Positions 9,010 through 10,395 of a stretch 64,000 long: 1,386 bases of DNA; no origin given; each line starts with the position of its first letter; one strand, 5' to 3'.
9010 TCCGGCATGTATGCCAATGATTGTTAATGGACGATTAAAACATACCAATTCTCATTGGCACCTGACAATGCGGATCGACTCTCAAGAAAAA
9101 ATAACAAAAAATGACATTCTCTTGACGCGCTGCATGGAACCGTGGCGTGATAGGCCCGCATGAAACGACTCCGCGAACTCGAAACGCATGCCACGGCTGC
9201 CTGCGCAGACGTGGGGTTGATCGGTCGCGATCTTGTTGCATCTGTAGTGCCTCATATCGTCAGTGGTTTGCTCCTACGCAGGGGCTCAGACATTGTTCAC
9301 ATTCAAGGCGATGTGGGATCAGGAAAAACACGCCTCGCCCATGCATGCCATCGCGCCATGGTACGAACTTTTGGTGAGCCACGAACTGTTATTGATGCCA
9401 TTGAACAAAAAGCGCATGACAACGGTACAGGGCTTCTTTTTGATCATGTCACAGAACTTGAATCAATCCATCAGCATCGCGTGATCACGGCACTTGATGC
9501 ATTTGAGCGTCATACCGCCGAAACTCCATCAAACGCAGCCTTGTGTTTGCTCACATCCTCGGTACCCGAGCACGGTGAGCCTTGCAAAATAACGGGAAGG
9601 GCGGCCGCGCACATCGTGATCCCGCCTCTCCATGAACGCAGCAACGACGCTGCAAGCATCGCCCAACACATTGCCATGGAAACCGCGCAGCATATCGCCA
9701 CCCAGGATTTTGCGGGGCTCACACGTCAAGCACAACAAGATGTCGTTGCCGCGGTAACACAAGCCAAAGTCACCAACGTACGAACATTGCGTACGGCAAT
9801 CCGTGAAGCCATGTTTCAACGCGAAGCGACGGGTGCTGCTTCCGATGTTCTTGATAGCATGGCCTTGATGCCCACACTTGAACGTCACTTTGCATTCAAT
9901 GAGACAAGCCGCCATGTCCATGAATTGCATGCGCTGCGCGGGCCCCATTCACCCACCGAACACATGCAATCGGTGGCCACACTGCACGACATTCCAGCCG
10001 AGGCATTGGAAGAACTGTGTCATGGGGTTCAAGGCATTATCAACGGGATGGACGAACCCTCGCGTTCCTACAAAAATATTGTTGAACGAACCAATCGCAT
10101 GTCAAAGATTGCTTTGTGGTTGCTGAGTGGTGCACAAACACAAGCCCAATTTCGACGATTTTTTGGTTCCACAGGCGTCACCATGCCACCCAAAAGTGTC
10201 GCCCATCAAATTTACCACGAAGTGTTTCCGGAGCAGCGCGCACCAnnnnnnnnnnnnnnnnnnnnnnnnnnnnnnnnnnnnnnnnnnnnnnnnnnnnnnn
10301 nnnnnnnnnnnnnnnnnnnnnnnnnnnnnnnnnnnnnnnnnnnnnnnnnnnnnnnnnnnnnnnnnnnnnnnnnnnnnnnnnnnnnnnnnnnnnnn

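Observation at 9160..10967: Pseudo-enhancer-binding protein: a sigma-54-activator-like AAA+ domain lacking GAFTGA and the Walker B glutamate, translationally coupled to an unknown gene and next to an RHH gene and tRNA-Leu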

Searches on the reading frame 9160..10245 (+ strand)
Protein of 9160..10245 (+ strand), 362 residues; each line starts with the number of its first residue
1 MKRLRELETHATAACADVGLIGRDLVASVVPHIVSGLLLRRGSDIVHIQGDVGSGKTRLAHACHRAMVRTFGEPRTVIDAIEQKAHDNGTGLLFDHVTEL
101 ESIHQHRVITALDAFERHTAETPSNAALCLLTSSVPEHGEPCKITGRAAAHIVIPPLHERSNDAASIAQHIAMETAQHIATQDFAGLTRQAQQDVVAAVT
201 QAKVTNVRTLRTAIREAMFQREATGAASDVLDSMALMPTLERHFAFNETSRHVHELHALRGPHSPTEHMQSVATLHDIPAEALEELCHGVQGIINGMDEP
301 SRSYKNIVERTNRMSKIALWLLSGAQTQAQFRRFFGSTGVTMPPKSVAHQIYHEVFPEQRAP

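Call 4: search_protein_families(library=pfam, proteins=[window:9160-10245:+], max_evalue=1)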
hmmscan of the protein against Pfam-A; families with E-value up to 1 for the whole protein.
window:9160-10245:+ (362 aa): 7 families
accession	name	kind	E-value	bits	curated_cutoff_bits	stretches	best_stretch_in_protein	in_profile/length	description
PF13191.12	AAA_16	-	0.0034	18.3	32.6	1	40-92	20-64/167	AAA ATPase domain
PF03920.20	TLE_N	-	0.025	15.4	32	1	176-221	68-113/118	Groucho/TLE N-terminal Q-rich domain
PF00158.32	Sigma54_activat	-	0.041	14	20.2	1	46-70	25-49/168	Sigma-54 interaction domain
PF14532.12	Sigma54_activ_2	-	0.062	14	25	0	46-118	24-99/138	Sigma-54 interaction domain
PF13401.12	AAA_22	-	0.071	13.9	27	0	42-93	4-51/130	AAA domain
PF02367.23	TsaE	-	0.099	13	26.6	1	42-67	20-45/128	Threonylcarbamoyl adenosine biosynthesis protein TsaE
PF25199.1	nSTAND_NTPase5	-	0.15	12.3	34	1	23-122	22-112/145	Novel STAND NTPase 5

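Call 5: search_protein_families(library=ncbifam, proteins=[window:9160-10245:+], max_evalue=1)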
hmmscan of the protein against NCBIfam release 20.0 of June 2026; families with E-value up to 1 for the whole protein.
window:9160-10245:+ (362 aa): 17 families
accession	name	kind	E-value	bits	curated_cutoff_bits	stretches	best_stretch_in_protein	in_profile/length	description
TIGR02974.1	phageshock_pspF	equivalog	9e-09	35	443.55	1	152-247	167-256/336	phage shock protein operon transcriptional activator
NF008622.0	PRK11608.1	equivalog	1.3e-06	27.7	529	1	151-244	173-260/329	phage shock protein operon transcriptional activator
NF008176.1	PRK10923.1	equivalog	0.00027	19.7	620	2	39-70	157-188/469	nitrogen regulation protein NR(I)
NF011953.0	PRK15424.1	equivalog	0.00041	19.1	703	1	150-221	394-466/538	propionate catabolism operon regulatory protein PrpR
NF038308.1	RNA_repair_RtcR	equivalog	0.00042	19.3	650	1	151-285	351-481/530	RNA repair transcriptional activator RtcR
NF003451.0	PRK05022.1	equivalog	0.00048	19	476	1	152-232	358-435/512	nitric oxide reductase transcriptional regulator NorR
TIGR01818.1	ntrC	equivalog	0.00063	18.6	558.6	1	151-242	301-389/463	nitrogen regulation protein NR(I)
TIGR02915.1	PEP_resp_reg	equivalog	0.00076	18.4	502.6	1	151-231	306-382/445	PEP-CTERM-box response regulator transcription factor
NF041946.1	LuxO_transreg_Vib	equivalog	0.0014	17.5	800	1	152-236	301-381/463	quorum-sensing sigma-54 dependent transcriptional regulator LuxO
NF008085.0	PRK10820.1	equivalog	0.0018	17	576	1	46-70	230-254/520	transcriptional regulator TyrR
TIGR02329.1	propionate_PrpR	equivalog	0.004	15.9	499.2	1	151-225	380-454/526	propionate catabolism operon regulatory protein PrpR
NF050807.1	TransRegFlbDCaul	equivalog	0.0048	15.8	750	1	151-222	285-352/454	sigma-54-dependent transcriptional regulator FlbD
TIGR00362.1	DnaA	equivalog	0.0081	15.3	343.9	0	172-230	270-328/437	chromosomal replication initiator protein DnaA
TIGR00150.1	T6A_YjeE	equivalog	0.016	15.1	60.1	1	43-67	22-46/135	tRNA (adenosine(37)-N6)-threonylcarbamoyltransferase complex ATPase subunit type 1 TsaE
NF011695.0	PRK15115.1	equivalog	0.016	14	763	1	152-259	303-404/445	two-component system response regulator GlrR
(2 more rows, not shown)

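Call 7: find_homologous_proteins(query=window:9160-10245:+, max_evalue=0.01)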
Query window:9160-10245:+ (362 aa): 20 proteins with E <= 0.01 among 7148 candidates.
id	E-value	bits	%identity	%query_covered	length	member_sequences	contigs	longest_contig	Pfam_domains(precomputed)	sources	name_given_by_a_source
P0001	1.1e-235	799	100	100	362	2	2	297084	-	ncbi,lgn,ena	-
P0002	9.7e-56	208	34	95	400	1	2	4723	PF00158.33,PF14532.13,PF07728.21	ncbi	ncbi:MAG: sigma 54-interacting transcriptional regulator [Myxococcota bacterium]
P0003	5.9e-54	202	34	98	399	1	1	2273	PF00158.33,PF14532.13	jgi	jgi:DNA-binding NtrC family response regulator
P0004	4.3e-52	196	34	96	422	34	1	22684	PF00158.33,PF14532.13,PF07728.21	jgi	-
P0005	1.7e-50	190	33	95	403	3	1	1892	PF00158.33,PF14532.13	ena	-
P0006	3.3e-48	183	34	96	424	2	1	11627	PF00158.33,PF00004.36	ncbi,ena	-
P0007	8.3e-39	152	38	59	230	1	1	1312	-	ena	-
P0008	1.1e-36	145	29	96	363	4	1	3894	-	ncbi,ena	-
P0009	1.3e-35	142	30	97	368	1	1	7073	-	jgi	-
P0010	2.2e-34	138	29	93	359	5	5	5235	-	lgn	-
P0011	5.1e-34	136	28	96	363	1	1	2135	-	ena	-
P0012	1.0e-33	135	29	97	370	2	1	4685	-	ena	-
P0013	2.5e-33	134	28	93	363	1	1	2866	-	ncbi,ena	-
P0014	2.9e-32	131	29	97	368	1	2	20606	-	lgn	-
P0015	5.6e-32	130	29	89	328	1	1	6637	-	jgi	jgi:DNA-binding NtrC family response regulator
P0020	3.8e-26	110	29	93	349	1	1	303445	-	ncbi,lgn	ncbi:MAG: hypothetical protein ACPGU1_07105 [Myxococcota bacterium]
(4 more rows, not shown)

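Call 10: find_encoding_contigs(protein=P0001, flank=10000, max_places=4)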
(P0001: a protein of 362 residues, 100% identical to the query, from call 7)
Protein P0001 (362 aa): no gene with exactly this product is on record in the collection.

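Call 11: find_encoding_contigs(protein=P0020, flank=10000, max_places=3)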
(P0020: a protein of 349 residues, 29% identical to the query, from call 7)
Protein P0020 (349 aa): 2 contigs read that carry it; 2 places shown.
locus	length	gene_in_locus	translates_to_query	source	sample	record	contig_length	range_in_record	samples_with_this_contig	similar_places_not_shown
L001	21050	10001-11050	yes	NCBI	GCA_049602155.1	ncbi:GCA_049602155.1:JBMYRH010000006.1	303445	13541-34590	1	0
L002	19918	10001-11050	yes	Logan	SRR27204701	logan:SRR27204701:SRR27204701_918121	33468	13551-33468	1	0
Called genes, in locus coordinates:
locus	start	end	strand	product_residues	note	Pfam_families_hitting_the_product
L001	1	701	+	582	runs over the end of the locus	-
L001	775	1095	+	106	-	PF05488:PAAR_motif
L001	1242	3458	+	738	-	PF09937:DUF2169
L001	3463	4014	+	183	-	PF13207:AAA_17 (weak), PF13238:AAA_18, PF13671:AAA_33 (faint)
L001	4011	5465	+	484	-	-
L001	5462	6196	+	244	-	PF00005:ABC_tran, PF13304:AAA_21 (faint)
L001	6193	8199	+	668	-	PF12679:ABC2_membrane_2, PF12698:ABC2_membrane_3, PF01061:ABC2_membrane (weak), PF12730:ABC2_membrane_4 (weak), PF02517:Rce1-like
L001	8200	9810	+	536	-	PF00069:Pkinase, PF07714:PK_Tyr_Ser-Thr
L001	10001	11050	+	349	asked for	-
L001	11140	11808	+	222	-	-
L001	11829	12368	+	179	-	-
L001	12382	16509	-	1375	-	PF01833:TIG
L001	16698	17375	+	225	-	PF04542:Sigma70_r2, PF08281:Sigma70_r4_2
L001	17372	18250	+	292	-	PF04773:FecR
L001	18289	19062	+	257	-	PF07264:EI24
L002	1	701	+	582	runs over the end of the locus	-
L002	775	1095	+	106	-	PF05488:PAAR_motif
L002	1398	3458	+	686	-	PF09937:DUF2169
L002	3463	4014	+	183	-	PF13207:AAA_17 (weak), PF13238:AAA_18, PF13671:AAA_33 (faint)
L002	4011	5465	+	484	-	-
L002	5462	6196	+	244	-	PF00005:ABC_tran, PF13304:AAA_21 (faint)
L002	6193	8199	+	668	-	PF12679:ABC2_membrane_2, PF12698:ABC2_membrane_3, PF01061:ABC2_membrane (weak), PF12730:ABC2_membrane_4 (weak), PF02517:Rce1-like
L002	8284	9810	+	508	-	PF00069:Pkinase, PF07714:PK_Tyr_Ser-Thr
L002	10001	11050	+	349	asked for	-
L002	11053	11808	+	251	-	PF25212:HVO_A0114 (weak)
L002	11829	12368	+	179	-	-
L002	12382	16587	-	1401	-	PF01833:TIG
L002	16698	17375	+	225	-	PF04542:Sigma70_r2, PF08281:Sigma70_r4_2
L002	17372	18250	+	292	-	PF04773:FecR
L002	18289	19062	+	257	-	PF07264:EI24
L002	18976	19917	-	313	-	?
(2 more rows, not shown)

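Call 12: find_encoding_contigs(protein=P0004, flank=10000, max_places=3)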
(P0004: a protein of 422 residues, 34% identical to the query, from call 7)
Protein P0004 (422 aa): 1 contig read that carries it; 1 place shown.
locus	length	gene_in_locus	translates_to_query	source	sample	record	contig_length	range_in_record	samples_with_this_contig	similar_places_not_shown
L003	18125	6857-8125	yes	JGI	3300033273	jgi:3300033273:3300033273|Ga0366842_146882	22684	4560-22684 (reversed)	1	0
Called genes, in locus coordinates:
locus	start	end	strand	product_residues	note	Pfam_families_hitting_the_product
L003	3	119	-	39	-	?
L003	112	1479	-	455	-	PF01618:MotA_ExbB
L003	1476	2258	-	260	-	PF11932:DUF3450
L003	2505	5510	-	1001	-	PF07715:Plug, PF00593:TonB_dep_Rec_b-barrel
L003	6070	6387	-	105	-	-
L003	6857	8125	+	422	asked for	PF00158:Sigma54_activat, PF14532:Sigma54_activ_2, PF07728:AAA_5 (weak)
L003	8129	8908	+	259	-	-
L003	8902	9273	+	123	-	-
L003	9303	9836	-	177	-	PF01288:HPPK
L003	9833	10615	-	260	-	PF01113:DapB_N, PF05173:DapB_C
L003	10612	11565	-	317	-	-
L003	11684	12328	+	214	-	PF01712:dNK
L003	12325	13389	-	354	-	PF00730:HhH-GPD, PF00633:HHH (faint), PF14815:NUDIX_4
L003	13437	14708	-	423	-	PF00464:SHMT, PF00155:Aminotran_1_2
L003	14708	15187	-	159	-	PF02502:LacAB_rpiB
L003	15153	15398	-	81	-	PF00550:PP-binding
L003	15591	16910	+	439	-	-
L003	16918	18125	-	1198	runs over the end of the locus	-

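Call 16: find_related_loci(query=A1, collection=genome_contigs, flank=6000)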
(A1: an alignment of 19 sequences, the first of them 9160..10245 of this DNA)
Query A1 (362 aa) in genome_contigs; peptide patterns used: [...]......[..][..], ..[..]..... (x = any residue, [..] = any of these).
183 stretches matched a pattern; 29 encode a relative of the query (tblastn E <= 1e-3); 29 distinct loci.
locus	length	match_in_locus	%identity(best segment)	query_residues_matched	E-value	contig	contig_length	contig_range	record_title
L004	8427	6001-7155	39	14-358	5e-66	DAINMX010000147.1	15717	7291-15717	MAG TPA_asm: Myxococcota bacterium isolate CTOTU11650 NODE_2224_length_15717_cov_7.583131, whole genome shotgun sequence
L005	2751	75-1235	34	15-360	5e-65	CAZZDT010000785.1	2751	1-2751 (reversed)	MAG TPA_asm: uncultured Bdellovibrionales bacterium isolate binchicken_co76_449 genome assembly, contig: NODE_52138_leng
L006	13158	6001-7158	35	13-358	1e-63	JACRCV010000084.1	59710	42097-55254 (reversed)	MAG: Deltaproteobacteria bacterium isolate NC_groundwater_1655_Pr3_B-0.1um_70_22 SR-2_scaffold_141_2924213, whole genome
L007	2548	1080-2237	33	14-357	8e-60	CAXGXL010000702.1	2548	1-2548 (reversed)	MAG TPA_asm: uncultured bacterium isolate ERR594338_concoct_180 genome assembly, contig: ERZ11848501.68208, whole genome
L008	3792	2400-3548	36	16-358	2e-52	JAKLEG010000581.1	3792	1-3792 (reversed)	MAG: Myxococcota bacterium isolate RA.bin128 RA.bin128_581, whole genome shotgun sequence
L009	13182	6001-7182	34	6-359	2e-50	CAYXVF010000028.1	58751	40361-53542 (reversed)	MAG TPA_asm: uncultured Bdellovibrionales bacterium isolate SRP141376_co3_27 genome assembly, contig: NODE_1214_length_5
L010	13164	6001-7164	32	13-358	6e-45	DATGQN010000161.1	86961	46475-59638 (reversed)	MAG TPA_asm: Myxococcaceae bacterium isolate SMAG_U10425 k141_4072654, whole genome shotgun sequence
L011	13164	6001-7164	32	13-358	6e-45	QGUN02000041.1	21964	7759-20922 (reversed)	MAG: Pseudomonadota bacterium isolate ZC4RG40 NODE_1915_length_21964_cov_20.447761, whole genome shotgun sequence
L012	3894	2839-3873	29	9-356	2e-43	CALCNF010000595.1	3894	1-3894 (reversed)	MAG TPA_asm: uncultured proteobacterium isolate ERR599101_bin.47_CONCOCT_v1.1_MAG genome assembly, contig: ERZ841449.176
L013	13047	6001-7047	30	19-356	1e-42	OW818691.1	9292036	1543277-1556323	metagenome genome assembly, chromosome: 1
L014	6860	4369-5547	29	14-358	7e-40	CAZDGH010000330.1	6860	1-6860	MAG TPA_asm: uncultured Myxococcales bacterium isolate binchicken_co286_177 genome assembly, contig: NODE_12035_length_6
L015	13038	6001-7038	30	18-356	1e-39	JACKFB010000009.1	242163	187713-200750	MAG: Deltaproteobacteria bacterium isolate HK-STAS-MYXO-49 HK-STAS-MYXO-49_9, whole genome shotgun sequence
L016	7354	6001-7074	28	6-356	2e-38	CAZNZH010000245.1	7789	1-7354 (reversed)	MAG TPA_asm: uncultured Myxococcales bacterium isolate binchicken_co235_11 genome assembly, contig: NODE_21165_length_77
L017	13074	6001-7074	27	7-356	5e-38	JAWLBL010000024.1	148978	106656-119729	MAG: Myxococcota bacterium isolate 15dZY3.bin.102 NODE_229_length_148978_cov_85.250720, whole genome shotgun sequence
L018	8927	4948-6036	28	5-359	9e-37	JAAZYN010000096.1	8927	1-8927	MAG: Myxococcales bacterium isolate bin59p NODE_96_length_8927_cov_3.445108, whole genome shotgun sequence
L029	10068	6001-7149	34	14-356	2e-58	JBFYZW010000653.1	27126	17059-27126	MAG: Deltaproteobacteria bacterium isolate PPR_0449 k121_7156214, whole genome shotgun sequence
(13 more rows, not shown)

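Call 26: list_cluster_members(proteins=[P0001, P0006])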
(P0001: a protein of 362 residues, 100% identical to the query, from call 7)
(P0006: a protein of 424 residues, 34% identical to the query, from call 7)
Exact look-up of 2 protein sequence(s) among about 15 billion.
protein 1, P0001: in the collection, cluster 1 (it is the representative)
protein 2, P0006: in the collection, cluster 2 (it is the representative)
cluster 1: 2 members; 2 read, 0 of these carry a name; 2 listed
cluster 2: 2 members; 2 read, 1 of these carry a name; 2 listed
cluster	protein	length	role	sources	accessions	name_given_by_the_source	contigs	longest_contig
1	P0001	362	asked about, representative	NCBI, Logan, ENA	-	-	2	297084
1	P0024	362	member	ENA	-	-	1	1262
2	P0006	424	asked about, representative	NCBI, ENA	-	-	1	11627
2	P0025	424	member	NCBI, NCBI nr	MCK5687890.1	sigma 54-interacting transcriptional regulator [Myxococcota bacterium]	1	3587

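Call 28: find_encoding_contigs(protein=P0006, flank=10000, max_places=3)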
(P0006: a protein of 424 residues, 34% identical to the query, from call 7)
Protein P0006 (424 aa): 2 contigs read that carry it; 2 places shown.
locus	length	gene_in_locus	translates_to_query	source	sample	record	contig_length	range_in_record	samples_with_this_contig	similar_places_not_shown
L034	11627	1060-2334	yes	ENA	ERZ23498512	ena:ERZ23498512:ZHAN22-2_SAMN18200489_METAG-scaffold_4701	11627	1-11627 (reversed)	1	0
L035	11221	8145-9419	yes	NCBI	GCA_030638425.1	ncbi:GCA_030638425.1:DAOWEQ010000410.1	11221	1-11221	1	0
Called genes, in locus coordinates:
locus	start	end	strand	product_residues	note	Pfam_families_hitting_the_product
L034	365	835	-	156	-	-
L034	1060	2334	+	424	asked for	PF00158:Sigma54_activat, PF00004:AAA (weak)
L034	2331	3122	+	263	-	-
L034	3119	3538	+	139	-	-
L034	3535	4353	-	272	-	PF01113:DapB_N, PF05173:DapB_C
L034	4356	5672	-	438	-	PF00202:Aminotran_3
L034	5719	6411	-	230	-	PF04055:Radical_SAM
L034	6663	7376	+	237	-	PF07238:PilZ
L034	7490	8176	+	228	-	PF01712:dNK, PF13238:AAA_18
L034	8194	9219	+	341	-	PF03435:Sacchrp_dh_NADP, PF16653:Sacchrp_dh_C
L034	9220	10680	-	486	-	-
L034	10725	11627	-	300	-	PF00730:HhH-GPD, PF00633:HHH, PF10576:EndIII_4Fe-2S (weak), PF14815:NUDIX_4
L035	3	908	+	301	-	?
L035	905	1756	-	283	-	PF04231:Endonuclease_1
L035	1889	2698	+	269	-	-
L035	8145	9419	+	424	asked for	PF00158:Sigma54_activat, PF00004:AAA (weak)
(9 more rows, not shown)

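Call 31: predict_structure(alignment_id=A1)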
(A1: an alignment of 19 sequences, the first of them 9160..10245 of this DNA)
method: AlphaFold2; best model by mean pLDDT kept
length: 362 residues; sequences in the alignment: 19
mean_pLDDT: 82.1   pTM: 0.66
mean pLDDT of the five models: 82.1, 81.1, 78.8, 78.0, 77.0
residues with pLDDT >= 90: 143; 70-90: 153; 50-70: 49; < 50: 17
segments of 3 or more residues with pLDDT < 50: 77-89, 359-362
pLDDT, mean of each block of 10 residues (from residue 1): 93 94 94 94 90 89 91 58 42 82 86 85 78 76 86 93 94 93 90 95 92 96 87 95 93 77 62 72 70 65 68 77 78 80 83 68 37
secondary structure, 60 per line:
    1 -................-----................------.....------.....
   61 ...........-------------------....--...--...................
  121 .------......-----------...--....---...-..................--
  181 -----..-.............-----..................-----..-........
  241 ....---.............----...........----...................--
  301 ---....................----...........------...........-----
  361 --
elements in order: H2-17 H23-38 E45-49 H56-71 E91-94 H102-121 E128-133 E150-153 H161-178 H189-201 H207-224 H233-244 H248-260 H265-275 H280-298 H304-323 H328-338 H345-355

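Call 34: find_encoding_contigs(protein=P0024, flank=2000, max_places=2)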
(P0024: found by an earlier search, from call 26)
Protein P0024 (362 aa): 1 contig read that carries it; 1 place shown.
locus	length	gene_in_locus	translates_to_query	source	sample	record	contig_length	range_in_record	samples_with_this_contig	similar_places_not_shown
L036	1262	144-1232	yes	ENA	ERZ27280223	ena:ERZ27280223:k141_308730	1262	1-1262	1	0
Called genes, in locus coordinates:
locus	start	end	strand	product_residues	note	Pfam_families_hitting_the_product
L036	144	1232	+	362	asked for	-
